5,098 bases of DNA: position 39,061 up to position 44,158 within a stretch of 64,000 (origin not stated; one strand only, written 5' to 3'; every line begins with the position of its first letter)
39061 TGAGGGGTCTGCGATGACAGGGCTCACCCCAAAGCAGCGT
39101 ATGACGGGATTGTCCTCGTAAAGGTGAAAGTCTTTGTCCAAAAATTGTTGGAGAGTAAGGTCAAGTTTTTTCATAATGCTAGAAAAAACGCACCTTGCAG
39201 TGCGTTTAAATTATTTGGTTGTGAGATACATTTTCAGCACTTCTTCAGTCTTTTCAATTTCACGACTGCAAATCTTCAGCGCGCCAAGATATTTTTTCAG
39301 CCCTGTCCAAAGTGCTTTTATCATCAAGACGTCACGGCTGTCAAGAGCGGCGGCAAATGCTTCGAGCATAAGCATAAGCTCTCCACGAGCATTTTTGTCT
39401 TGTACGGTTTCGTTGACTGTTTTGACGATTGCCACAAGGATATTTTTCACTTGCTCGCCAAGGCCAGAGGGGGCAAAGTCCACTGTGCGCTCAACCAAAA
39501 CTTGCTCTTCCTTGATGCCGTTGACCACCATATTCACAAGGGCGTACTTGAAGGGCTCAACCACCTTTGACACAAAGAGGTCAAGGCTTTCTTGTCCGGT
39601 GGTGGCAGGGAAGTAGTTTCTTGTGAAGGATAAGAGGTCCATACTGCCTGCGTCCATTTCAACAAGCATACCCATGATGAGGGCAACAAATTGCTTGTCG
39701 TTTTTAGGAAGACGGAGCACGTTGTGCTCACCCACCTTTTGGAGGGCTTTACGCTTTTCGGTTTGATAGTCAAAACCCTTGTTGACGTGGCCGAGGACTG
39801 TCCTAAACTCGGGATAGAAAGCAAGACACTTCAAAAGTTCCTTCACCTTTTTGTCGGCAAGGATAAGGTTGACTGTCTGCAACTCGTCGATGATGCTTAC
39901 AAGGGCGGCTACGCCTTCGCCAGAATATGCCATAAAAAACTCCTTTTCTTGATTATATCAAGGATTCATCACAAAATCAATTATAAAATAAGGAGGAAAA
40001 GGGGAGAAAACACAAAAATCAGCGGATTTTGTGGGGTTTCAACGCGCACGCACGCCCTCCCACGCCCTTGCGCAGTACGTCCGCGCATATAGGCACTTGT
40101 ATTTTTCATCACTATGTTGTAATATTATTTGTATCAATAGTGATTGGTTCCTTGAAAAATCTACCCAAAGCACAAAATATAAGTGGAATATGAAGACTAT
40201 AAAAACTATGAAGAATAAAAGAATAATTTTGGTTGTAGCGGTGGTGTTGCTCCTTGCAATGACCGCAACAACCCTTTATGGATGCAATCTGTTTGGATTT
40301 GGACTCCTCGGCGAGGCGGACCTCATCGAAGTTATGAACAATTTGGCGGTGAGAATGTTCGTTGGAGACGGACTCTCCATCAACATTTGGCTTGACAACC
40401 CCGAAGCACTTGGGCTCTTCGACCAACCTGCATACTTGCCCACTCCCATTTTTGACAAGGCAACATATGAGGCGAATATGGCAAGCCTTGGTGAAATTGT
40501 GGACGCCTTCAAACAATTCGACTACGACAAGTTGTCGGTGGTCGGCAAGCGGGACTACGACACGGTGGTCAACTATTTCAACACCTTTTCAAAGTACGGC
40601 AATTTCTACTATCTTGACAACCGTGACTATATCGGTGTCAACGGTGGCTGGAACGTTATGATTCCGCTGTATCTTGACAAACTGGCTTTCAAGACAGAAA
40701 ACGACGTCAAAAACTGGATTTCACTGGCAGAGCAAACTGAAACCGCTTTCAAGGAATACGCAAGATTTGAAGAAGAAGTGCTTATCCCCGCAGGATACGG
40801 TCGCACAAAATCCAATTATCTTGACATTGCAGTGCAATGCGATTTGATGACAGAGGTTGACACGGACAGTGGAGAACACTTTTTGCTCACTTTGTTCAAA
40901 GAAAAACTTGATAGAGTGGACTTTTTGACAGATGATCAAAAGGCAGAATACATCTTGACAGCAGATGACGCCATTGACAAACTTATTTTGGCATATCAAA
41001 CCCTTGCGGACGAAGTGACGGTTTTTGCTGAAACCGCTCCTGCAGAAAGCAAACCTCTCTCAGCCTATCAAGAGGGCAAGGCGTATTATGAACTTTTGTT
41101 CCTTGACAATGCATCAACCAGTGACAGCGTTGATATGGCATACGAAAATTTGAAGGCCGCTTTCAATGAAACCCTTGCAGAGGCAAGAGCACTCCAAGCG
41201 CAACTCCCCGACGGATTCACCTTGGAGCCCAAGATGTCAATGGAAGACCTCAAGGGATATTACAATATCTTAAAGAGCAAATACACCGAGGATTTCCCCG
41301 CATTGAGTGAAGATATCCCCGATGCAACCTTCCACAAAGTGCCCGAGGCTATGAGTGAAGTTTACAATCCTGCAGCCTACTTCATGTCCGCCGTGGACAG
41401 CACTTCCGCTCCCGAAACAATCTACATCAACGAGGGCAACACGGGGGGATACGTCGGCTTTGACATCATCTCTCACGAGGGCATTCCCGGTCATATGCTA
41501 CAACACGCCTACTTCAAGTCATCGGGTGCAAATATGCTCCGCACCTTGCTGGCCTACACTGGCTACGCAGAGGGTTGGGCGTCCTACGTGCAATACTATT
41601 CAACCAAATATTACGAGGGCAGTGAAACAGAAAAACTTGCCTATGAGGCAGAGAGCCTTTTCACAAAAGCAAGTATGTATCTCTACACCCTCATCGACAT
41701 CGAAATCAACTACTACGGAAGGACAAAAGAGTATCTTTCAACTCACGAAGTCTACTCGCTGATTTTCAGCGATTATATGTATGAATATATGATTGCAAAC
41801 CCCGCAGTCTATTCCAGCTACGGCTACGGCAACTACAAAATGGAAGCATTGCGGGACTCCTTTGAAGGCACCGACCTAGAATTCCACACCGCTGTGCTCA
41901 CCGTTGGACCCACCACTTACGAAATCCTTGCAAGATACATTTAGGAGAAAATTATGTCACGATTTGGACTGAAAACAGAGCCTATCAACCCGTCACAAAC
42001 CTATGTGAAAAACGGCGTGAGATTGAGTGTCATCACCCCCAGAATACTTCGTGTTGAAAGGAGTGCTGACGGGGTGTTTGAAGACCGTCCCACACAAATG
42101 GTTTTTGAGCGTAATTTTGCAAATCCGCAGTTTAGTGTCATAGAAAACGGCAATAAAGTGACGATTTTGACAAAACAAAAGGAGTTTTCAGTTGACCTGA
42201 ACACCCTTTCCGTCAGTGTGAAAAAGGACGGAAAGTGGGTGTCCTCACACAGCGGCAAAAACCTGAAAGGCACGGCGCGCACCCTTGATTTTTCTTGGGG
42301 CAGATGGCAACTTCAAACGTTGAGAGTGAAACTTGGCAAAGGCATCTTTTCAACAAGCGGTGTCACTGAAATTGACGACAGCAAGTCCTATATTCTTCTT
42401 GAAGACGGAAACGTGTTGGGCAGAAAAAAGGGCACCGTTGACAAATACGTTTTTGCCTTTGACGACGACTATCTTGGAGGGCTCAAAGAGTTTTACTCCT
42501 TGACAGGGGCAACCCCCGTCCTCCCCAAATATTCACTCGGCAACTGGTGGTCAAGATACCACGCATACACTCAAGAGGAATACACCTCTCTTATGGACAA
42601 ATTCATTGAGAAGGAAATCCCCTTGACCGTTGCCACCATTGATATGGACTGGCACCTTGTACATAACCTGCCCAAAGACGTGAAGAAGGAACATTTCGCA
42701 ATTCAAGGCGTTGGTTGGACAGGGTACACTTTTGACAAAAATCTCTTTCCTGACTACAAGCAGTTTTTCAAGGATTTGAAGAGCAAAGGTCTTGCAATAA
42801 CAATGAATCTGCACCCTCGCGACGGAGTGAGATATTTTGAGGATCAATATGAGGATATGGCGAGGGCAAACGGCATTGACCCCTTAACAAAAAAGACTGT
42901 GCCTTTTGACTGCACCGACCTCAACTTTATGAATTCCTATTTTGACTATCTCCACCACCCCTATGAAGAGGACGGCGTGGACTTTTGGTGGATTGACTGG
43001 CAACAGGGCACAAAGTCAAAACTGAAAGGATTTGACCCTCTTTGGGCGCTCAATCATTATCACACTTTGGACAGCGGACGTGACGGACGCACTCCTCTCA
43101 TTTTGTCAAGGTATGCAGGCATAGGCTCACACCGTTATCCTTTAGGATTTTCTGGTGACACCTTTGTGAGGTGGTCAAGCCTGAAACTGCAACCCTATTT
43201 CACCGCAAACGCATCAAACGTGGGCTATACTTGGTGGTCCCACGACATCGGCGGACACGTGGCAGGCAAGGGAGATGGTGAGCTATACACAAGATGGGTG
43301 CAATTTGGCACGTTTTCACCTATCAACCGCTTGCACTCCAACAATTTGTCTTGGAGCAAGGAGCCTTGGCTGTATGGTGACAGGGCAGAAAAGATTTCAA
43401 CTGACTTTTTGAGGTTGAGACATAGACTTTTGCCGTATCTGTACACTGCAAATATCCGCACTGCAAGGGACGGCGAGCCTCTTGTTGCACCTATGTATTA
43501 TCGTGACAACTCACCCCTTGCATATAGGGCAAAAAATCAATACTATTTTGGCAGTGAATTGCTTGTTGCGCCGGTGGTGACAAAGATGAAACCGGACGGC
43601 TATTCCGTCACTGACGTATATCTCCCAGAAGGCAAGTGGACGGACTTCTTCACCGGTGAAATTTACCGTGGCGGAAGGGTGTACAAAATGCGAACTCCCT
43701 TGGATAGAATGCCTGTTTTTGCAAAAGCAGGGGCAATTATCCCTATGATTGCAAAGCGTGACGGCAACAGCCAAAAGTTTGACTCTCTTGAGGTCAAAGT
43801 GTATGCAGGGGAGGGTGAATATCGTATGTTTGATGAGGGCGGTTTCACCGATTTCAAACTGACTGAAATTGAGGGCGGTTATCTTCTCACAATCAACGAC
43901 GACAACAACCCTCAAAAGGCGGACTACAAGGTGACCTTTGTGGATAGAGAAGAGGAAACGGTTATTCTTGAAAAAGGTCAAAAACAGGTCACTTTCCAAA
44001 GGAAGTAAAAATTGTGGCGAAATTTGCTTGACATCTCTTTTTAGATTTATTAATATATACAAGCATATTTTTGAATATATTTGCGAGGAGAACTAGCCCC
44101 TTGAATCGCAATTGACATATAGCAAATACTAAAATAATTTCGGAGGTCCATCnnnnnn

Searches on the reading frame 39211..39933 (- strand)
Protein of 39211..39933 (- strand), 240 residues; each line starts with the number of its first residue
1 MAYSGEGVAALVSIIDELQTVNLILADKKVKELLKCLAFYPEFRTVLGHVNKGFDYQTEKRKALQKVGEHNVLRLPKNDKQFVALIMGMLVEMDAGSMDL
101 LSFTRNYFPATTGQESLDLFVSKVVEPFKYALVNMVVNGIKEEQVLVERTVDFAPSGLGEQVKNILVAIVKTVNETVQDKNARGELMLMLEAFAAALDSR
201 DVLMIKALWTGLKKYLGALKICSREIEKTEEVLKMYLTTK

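Call 12: search_protein_families(library=pfam, proteins=[window:39211-39933:-])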
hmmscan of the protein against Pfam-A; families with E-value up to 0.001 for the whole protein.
window:39211-39933:- (240 aa): 0 families

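Call 34: find_encoding_contigs(protein=window:39211-39933:-, flank=2500, max_places=10)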
Protein window:39211-39933:- (240 aa): 23 contigs read that carry it; 10 places shown.
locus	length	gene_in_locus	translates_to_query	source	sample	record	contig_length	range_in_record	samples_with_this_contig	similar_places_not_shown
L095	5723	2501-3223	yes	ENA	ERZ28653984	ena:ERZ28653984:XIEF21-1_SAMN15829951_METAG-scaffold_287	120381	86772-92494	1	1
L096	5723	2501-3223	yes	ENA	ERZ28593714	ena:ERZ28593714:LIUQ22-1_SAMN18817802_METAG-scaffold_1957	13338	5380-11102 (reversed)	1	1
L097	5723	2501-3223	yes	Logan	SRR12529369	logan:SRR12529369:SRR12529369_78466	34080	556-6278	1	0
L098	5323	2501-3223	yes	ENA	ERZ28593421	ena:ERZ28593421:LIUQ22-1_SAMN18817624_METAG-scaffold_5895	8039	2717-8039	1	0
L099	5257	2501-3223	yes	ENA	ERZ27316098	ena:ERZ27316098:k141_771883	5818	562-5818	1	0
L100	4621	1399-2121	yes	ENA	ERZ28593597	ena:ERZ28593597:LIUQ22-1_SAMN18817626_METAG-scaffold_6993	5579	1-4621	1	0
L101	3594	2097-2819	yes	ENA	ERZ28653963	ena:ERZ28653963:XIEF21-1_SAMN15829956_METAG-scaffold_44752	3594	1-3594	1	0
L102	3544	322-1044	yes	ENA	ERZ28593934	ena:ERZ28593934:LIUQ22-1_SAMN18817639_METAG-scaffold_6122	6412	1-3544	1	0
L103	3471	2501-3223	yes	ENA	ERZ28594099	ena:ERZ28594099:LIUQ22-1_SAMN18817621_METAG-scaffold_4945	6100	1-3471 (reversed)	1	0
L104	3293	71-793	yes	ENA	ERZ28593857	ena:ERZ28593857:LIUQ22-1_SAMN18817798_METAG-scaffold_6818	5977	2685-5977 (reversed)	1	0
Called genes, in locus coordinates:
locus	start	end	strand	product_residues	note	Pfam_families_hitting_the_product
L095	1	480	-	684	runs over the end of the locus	PF01055:Glyco_hydro_31_2nd, PF21365:Glyco_hydro_31_3rd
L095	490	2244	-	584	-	PF05960:DUF885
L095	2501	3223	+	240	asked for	-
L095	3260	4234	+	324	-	PF04616:Glyco_hydro_43 (faint)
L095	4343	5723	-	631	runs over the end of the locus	PF00005:ABC_tran, PF00931:NB-ARC (faint), PF02463:SMC_N, PF03193:RsgA_GTPase (faint), PF13175:AAA_15 (weak), PF12848:ABC_tran_Xtn, PF00005:ABC_tran, PF16326:ABC_tran_CTD, +8 more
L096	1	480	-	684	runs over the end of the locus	PF01055:Glyco_hydro_31_2nd, PF21365:Glyco_hydro_31_3rd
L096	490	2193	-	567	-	PF05960:DUF885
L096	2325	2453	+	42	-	-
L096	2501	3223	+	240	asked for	-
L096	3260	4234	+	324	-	PF04616:Glyco_hydro_43 (faint)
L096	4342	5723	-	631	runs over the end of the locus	PF00005:ABC_tran, PF00931:NB-ARC (faint), PF02463:SMC_N, PF03193:RsgA_GTPase (faint), PF13175:AAA_15 (weak), PF12848:ABC_tran_Xtn, PF00005:ABC_tran, PF16326:ABC_tran_CTD, +8 more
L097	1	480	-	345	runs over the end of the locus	?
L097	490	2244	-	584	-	PF05960:DUF885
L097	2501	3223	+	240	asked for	-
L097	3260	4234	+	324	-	PF04616:Glyco_hydro_43 (faint)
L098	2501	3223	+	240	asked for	-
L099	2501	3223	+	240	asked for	-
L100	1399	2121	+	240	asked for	-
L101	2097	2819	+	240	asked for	-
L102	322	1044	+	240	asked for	-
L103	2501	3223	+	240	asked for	-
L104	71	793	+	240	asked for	-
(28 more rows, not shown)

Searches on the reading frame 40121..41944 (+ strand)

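Call 12: search_protein_families(library=pfam, proteins=[window:40121-41944:+])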
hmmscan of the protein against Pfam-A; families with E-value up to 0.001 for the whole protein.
window:40121-41944:+ (607 aa): 1 family
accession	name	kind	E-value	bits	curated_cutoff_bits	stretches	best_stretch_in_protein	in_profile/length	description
PF05960.17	DUF885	-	7.7e-42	145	32.4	1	110-606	18-531/532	Bacterial protein of unknown function (DUF885)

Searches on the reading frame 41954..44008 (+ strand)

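Call 12: search_protein_families(library=pfam, proteins=[window:41954-44008:+])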
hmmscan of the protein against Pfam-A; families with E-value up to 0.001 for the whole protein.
window:41954-44008:+ (684 aa): 3 families
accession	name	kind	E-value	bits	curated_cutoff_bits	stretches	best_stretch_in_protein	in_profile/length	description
PF01055.32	Glyco_hydro_31_2nd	-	7.5e-60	203.4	23.5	1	188-499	2-328/328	Glycosyl hydrolases family 31 TIM-barrel domain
PF21365.3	Glyco_hydro_31_3rd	-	1.4e-21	77.2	24.4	1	507-596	1-87/87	Glycosyl hydrolase family 31 C-terminal domain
PF13802.12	Gal_mutarotas_2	-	2.2e-05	25.3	27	1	22-104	2-86/184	Glycosyl hydrolase 31 N-terminal galactose mutarotase-like domain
